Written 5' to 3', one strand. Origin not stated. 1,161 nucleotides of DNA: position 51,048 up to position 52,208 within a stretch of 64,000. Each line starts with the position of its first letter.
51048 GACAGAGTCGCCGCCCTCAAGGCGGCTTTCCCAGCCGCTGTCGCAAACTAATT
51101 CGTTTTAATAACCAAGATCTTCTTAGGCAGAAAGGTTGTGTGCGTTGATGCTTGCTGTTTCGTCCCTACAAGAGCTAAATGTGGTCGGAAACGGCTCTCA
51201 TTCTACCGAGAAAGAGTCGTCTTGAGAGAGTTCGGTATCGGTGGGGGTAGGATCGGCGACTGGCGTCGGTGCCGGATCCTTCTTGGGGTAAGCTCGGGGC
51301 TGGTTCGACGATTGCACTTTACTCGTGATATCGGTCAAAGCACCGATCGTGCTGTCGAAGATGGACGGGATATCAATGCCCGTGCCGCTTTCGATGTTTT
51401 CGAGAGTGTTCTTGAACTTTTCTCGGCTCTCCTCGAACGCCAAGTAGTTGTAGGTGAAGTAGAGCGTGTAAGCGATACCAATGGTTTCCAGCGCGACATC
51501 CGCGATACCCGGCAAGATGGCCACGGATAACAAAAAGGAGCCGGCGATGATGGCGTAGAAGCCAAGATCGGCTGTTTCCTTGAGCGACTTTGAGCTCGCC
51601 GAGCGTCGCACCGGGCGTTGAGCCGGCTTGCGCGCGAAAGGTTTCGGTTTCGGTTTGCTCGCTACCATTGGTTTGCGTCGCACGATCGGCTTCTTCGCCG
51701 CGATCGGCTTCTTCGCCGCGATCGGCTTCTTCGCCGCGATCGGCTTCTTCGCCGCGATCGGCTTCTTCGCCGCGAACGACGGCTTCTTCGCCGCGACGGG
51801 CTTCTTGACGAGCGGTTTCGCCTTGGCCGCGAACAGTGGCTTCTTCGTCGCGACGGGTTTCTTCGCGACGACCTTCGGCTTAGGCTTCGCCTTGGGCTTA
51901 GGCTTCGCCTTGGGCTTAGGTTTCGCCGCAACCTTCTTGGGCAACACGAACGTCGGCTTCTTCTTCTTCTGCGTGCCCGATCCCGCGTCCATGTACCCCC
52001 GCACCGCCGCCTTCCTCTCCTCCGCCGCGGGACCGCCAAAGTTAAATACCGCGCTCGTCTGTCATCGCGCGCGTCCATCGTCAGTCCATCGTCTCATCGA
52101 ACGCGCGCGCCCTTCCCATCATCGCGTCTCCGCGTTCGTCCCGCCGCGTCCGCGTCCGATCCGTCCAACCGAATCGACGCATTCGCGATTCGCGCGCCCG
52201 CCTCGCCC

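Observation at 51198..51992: CURT1-type thylakoid curvature protein fused to a perfectly repeated Lys-rich, histone-H1-tail-like N-terminal extension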

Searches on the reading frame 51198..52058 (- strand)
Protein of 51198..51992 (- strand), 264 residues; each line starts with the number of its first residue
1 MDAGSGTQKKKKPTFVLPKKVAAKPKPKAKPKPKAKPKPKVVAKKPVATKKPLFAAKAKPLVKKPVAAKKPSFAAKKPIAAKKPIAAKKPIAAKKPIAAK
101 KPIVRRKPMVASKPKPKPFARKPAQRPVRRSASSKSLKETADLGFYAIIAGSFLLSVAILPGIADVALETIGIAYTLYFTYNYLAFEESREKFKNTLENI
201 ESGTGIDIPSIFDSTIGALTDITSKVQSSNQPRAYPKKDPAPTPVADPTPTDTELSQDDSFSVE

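Call 3: search_protein_families(library=pfam, proteins=[window:51198-51992:-], max_evalue=1)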
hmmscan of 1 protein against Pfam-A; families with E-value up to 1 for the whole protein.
window:51198-51992:- (264 aa): 1 family
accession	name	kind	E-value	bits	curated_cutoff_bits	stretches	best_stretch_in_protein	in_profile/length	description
PF14159.11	CAAD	-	3.3e-07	30.5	30.7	1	150-201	30-80/85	CAAD domains of cyanobacterial aminoacyl-tRNA synthetase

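Call 7: list_cluster_members(proteins=[window:51198-51992:-, window:51198-52004:-])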
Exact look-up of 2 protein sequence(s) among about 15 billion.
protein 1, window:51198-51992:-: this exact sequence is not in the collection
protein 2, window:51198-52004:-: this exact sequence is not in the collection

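Call 57: predict_structure(alignment_id=A2)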
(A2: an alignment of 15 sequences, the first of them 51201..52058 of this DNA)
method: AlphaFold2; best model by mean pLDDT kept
length: 286 residues; sequences in the alignment: 15
mean_pLDDT: 47.6   pTM: 0.15
mean pLDDT of the five models: 47.6, 47.1, 45.8, 43.7, 37.9
residues with pLDDT >= 90: 0; 70-90: 0; 50-70: 91; < 50: 195
segments of 3 or more residues with pLDDT < 50: 1-9, 21-38, 41-45, 63-66, 77-80, 83-86, 88-91, 94-105, 107-122, 149-153, 155-157, 160-167, 177-190, 192-215, 225-231, 239-269, 271-286
pLDDT, mean of each block of 10 residues (from residue 1): 44 54 46 47 50 58 51 49 46 45 45 46 52 56 52 49 49 51 43 46 43 50 49 50 44 45 40 36 42
secondary structure, 60 per line:
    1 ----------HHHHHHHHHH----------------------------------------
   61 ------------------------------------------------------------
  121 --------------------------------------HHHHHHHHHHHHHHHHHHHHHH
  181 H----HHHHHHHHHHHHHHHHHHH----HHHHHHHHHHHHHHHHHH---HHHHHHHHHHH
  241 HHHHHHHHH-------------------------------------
elements in order: H11-20 H159-181 H186-204 H209-226 H230-249

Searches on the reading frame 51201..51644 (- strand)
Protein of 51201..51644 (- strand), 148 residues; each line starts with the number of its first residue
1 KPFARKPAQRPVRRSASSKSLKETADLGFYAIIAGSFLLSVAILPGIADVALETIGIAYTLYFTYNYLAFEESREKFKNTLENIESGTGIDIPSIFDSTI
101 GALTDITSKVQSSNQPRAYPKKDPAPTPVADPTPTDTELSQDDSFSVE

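Call 6: find_homologous_proteins(query=window:51201-51644:-, max_evalue=0.01)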
Query seq(148 aa) (148 aa): 18 proteins with E <= 0.01 among 42 candidates.
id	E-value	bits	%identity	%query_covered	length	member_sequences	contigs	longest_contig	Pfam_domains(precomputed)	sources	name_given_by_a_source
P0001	8.0e-89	313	100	100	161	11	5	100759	PF14159.12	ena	-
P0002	4.0e-82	291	93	100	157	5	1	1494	PF14159.12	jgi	jgi:hypothetical protein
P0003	2.7e-62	227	100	73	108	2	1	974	PF14159.12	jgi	jgi:hypothetical protein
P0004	6.0e-46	174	62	91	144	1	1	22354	PF14159.12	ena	-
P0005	3.4e-45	172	67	85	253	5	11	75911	PF14159.12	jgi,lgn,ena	-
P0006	1.3e-43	166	67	80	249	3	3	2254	PF14159.12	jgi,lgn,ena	-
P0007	5.8e-43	164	65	82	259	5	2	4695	PF14159.12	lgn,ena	-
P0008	4.6e-42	161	63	79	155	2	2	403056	PF14159.12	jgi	-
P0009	8.9e-42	160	65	80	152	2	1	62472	PF14159.12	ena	-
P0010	2.1e-41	159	67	72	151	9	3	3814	PF14159.12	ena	-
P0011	4.3e-41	158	66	80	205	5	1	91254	PF14159.12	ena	-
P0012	4.7e-41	158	70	70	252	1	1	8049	PF14159.12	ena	-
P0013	4.9e-41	158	66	80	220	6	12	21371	PF14159.12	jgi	jgi:hypothetical protein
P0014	8.5e-41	157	70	70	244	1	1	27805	PF14159.12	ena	-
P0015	9.1e-41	157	65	80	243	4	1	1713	PF14159.12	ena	-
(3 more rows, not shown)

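Call 10: find_encoding_contigs(protein=P0005, flank=4000, max_places=3)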
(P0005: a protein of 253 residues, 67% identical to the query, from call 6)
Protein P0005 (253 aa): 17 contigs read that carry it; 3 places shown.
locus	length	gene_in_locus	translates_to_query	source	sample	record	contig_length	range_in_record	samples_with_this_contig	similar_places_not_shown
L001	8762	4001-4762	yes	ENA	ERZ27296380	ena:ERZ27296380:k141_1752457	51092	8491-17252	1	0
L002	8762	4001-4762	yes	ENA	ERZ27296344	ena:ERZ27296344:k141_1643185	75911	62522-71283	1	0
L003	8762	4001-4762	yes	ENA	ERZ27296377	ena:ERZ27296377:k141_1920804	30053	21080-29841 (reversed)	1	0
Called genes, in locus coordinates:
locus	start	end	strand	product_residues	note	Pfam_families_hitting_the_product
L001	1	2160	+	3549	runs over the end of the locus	?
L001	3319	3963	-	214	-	-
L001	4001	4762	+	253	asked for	PF14159:CAAD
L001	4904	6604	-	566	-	PF00749:tRNA-synt_1c, PF19269:Anticodon_2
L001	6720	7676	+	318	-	-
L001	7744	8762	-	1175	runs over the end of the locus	PF11942:Spt5_N, PF03439:Spt5-NGN, PF23042:KOW1_SPT5, PF23284:KOW2_Spt5, PF23037:KOWx_SPT5, PF23291:KOW4_SPT5, PF23290:KOW5_SPT5, PF23287:KOW7_SPT5, +1 more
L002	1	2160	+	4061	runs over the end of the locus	PF00004:AAA (faint), PF07726:AAA_3, PF07728:AAA_5, PF17867:AAA_lid_7, PF07728:AAA_5 (weak)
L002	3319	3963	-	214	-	-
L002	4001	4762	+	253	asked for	PF14159:CAAD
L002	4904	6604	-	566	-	PF00749:tRNA-synt_1c, PF19269:Anticodon_2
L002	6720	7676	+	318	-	-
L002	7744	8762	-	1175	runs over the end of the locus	PF11942:Spt5_N, PF03439:Spt5-NGN, PF23042:KOW1_SPT5, PF23284:KOW2_Spt5, PF23037:KOWx_SPT5, PF23291:KOW4_SPT5, PF23290:KOW5_SPT5, PF23287:KOW7_SPT5, +1 more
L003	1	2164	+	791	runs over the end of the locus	?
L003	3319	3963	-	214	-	-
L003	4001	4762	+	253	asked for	PF14159:CAAD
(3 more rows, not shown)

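Call 11: find_encoding_contigs(protein=P0012, flank=4000, max_places=2)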
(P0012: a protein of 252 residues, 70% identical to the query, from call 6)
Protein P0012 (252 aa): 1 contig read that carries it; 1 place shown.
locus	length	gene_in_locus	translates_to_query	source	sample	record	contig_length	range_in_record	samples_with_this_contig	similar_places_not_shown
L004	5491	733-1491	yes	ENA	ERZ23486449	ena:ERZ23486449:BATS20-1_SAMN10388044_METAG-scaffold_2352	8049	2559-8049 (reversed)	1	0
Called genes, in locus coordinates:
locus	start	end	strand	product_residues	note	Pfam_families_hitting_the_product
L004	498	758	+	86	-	-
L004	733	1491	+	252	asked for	PF14159:CAAD (weak)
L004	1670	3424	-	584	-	PF00749:tRNA-synt_1c, PF19269:Anticodon_2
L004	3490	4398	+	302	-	-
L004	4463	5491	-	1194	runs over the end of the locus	?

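Call 14: find_encoding_contigs(protein=P0006, flank=3000, max_places=3)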
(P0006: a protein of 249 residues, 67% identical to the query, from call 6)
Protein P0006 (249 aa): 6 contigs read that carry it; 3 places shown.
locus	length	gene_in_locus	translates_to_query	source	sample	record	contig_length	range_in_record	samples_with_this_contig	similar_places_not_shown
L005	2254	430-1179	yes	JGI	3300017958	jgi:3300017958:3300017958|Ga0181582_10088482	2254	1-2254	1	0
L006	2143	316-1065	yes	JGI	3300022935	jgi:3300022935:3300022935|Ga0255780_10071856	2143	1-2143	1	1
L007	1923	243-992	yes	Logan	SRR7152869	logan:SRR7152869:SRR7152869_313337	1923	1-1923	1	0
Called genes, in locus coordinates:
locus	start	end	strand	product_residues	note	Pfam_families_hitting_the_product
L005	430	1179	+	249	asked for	PF14159:CAAD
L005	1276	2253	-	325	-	?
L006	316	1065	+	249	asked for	PF14159:CAAD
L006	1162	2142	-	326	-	?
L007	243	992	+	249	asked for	PF14159:CAAD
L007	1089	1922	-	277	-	?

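Call 15: find_encoding_contigs(protein=P0015, flank=3000, max_places=2)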
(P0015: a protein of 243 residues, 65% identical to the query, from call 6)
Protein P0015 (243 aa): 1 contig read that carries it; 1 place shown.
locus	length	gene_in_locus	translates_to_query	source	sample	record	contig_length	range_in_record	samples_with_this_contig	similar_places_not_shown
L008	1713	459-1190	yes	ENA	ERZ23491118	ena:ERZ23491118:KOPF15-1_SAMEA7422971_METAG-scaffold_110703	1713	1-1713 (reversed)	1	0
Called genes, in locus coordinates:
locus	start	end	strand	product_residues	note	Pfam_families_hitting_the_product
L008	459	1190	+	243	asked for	PF14159:CAAD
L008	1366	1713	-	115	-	?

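Call 16: find_encoding_contigs(protein=P0008, flank=3000, max_places=2)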
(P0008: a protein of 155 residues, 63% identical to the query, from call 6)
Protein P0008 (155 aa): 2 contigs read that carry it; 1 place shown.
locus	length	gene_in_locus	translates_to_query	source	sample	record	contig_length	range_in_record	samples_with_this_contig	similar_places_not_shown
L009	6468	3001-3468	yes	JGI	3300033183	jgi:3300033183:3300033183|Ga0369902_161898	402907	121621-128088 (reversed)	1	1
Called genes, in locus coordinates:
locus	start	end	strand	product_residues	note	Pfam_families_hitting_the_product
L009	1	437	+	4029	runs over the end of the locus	PF00004:AAA (faint), PF07726:AAA_3, PF07728:AAA_5, PF17867:AAA_lid_7, PF07728:AAA_5 (weak)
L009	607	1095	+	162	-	-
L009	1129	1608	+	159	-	-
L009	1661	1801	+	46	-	-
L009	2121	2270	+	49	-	-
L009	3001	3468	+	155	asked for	PF14159:CAAD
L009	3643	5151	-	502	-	PF00749:tRNA-synt_1c, PF19269:Anticodon_2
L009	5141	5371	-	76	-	-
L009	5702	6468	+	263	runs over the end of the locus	-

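Call 17: find_encoding_contigs(protein=P0004, flank=3000, max_places=2)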
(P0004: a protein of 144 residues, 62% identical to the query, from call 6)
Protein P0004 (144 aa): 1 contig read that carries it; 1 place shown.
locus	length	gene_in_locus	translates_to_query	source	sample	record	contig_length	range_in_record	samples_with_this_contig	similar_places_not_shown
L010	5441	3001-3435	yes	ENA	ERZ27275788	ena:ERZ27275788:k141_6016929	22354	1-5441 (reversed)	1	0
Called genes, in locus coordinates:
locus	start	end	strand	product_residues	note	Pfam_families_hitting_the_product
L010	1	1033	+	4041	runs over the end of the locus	PF00004:AAA (faint), PF07726:AAA_3, PF07728:AAA_5, PF17867:AAA_lid_7, PF07728:AAA_5 (weak)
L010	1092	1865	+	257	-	-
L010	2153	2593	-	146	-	-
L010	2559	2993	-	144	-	-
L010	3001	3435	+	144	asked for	PF14159:CAAD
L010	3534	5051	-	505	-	PF00749:tRNA-synt_1c, PF19269:Anticodon_2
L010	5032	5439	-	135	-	?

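Call 25: find_encoding_contigs(protein=P0001, flank=2500, max_places=10)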
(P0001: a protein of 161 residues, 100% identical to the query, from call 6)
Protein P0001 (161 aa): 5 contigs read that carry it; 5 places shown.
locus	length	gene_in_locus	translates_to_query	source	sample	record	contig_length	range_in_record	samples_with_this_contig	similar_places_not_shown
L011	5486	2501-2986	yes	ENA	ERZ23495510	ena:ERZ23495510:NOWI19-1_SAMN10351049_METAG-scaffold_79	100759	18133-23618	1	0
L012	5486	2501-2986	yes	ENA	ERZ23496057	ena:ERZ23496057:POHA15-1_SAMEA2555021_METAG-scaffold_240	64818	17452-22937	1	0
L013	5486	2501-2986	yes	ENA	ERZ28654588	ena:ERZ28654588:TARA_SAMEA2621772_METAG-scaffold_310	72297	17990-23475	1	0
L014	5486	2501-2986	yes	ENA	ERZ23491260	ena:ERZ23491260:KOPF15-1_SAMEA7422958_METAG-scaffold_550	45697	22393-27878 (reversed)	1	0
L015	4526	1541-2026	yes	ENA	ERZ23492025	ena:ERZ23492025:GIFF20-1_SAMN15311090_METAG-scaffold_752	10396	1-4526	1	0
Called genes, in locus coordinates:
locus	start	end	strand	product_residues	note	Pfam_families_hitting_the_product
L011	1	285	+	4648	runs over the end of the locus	PF07728:AAA_5, PF13191:AAA_16 (faint), PF17867:AAA_lid_7, PF07728:AAA_5, PF07726:AAA_3, PF07728:AAA_5, PF17867:AAA_lid_7, PF07728:AAA_5 (weak), +10 more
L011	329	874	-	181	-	PF00249:Myb_DNA-binding (weak)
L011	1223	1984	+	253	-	-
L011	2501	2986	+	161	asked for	PF14159:CAAD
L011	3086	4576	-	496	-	PF00749:tRNA-synt_1c, PF19269:Anticodon_2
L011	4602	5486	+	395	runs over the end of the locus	-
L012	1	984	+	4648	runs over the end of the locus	PF07728:AAA_5, PF13191:AAA_16 (faint), PF17867:AAA_lid_7, PF07728:AAA_5, PF07726:AAA_3, PF07728:AAA_5, PF17867:AAA_lid_7, PF07728:AAA_5 (weak), +10 more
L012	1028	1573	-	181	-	PF00249:Myb_DNA-binding (weak)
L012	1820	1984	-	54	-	-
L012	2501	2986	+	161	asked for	PF14159:CAAD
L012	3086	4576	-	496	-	PF00749:tRNA-synt_1c, PF19269:Anticodon_2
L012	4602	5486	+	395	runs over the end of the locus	-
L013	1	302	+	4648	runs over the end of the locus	PF07728:AAA_5, PF13191:AAA_16 (faint), PF17867:AAA_lid_7, PF07728:AAA_5, PF07726:AAA_3, PF07728:AAA_5, PF17867:AAA_lid_7, PF07728:AAA_5 (weak), +10 more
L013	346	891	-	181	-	PF00249:Myb_DNA-binding (weak)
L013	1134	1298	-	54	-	-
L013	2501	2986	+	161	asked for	PF14159:CAAD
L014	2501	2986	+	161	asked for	PF14159:CAAD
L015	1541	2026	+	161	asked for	PF14159:CAAD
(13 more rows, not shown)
